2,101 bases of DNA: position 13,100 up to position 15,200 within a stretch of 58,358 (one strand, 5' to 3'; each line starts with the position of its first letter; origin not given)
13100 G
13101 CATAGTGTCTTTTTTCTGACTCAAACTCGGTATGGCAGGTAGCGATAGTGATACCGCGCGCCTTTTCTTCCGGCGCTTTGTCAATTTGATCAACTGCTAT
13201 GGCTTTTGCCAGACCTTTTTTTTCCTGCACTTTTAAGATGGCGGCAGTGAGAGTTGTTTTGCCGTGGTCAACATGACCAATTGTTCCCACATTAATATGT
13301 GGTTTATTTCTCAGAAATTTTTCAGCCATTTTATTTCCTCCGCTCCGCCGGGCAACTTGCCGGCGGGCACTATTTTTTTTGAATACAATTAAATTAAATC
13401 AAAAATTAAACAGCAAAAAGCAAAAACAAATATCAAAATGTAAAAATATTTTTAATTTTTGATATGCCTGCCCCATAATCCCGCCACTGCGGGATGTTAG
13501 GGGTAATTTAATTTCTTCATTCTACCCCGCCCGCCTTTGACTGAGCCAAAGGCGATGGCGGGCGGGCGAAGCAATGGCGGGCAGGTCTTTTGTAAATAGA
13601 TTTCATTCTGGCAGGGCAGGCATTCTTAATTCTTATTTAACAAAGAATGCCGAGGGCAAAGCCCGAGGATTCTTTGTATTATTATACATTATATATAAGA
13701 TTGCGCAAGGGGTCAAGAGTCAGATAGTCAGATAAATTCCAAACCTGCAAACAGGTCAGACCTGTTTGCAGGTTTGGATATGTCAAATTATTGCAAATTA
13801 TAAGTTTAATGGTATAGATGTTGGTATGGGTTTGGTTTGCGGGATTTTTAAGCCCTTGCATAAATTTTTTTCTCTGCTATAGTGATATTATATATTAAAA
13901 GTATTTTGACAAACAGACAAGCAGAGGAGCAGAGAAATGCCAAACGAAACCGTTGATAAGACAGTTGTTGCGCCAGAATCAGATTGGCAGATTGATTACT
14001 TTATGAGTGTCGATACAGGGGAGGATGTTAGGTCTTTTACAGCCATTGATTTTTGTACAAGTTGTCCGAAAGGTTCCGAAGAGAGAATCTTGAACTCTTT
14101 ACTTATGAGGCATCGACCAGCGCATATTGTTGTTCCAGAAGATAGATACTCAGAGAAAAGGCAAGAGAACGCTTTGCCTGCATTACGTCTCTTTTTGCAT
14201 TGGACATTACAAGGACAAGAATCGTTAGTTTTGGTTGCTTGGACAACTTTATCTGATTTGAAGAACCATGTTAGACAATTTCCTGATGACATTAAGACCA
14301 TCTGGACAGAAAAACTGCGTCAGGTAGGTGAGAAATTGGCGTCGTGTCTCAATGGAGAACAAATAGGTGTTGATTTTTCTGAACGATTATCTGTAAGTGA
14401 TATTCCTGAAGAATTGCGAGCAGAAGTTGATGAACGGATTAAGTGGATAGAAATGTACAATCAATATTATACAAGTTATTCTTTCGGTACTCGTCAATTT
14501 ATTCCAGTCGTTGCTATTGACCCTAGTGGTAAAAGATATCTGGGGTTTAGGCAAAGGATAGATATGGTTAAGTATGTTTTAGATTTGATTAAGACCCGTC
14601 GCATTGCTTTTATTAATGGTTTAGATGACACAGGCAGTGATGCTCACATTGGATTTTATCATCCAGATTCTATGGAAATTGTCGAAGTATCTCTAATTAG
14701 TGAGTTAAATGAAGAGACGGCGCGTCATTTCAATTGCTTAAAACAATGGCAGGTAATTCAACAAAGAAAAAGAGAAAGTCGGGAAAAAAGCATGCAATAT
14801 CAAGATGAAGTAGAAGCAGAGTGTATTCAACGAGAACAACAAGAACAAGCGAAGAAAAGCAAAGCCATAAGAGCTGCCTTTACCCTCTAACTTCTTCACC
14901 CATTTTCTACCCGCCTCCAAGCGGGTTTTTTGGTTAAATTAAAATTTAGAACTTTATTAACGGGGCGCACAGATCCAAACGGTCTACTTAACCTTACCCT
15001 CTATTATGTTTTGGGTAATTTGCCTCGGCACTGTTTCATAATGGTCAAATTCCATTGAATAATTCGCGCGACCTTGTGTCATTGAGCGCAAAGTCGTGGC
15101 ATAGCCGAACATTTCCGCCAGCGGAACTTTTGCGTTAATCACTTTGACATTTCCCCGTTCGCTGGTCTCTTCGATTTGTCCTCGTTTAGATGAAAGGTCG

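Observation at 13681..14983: Orphan 317-aa gene inserted antisense between tuf and fusA, splitting the str operon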

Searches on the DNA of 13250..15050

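Call 80: search_rna_families(source=window, start=13250, end=15050, threshold=evalue, max_evalue=1)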
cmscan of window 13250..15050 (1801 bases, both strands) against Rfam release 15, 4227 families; matches with E-value up to 1: 5.
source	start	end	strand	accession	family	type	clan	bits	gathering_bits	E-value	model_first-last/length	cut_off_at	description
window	13737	13779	+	RF04176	mir-3149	Gene; miRNA;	-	26.2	100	0.036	1-83/83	no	mir-3149 microRNA precursor family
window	13740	13778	+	RF03788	MIR5304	Gene; miRNA;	-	25.2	75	0.013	1-80/80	no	MIR5304 microRNA precursor family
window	13740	13776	-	RF01997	mir-969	Gene; miRNA;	-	21.3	61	0.53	1-86/86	no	mir-969 microRNA precursor family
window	13739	13777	+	RF03362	mir-9436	Gene; miRNA;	-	20.9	80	0.42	5-63/66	no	mir-9436 microRNA precursor family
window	13295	13569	+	RF02763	IsrM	Gene; sRNA;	-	16.4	376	0.068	1-329/329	no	IsrM sRNA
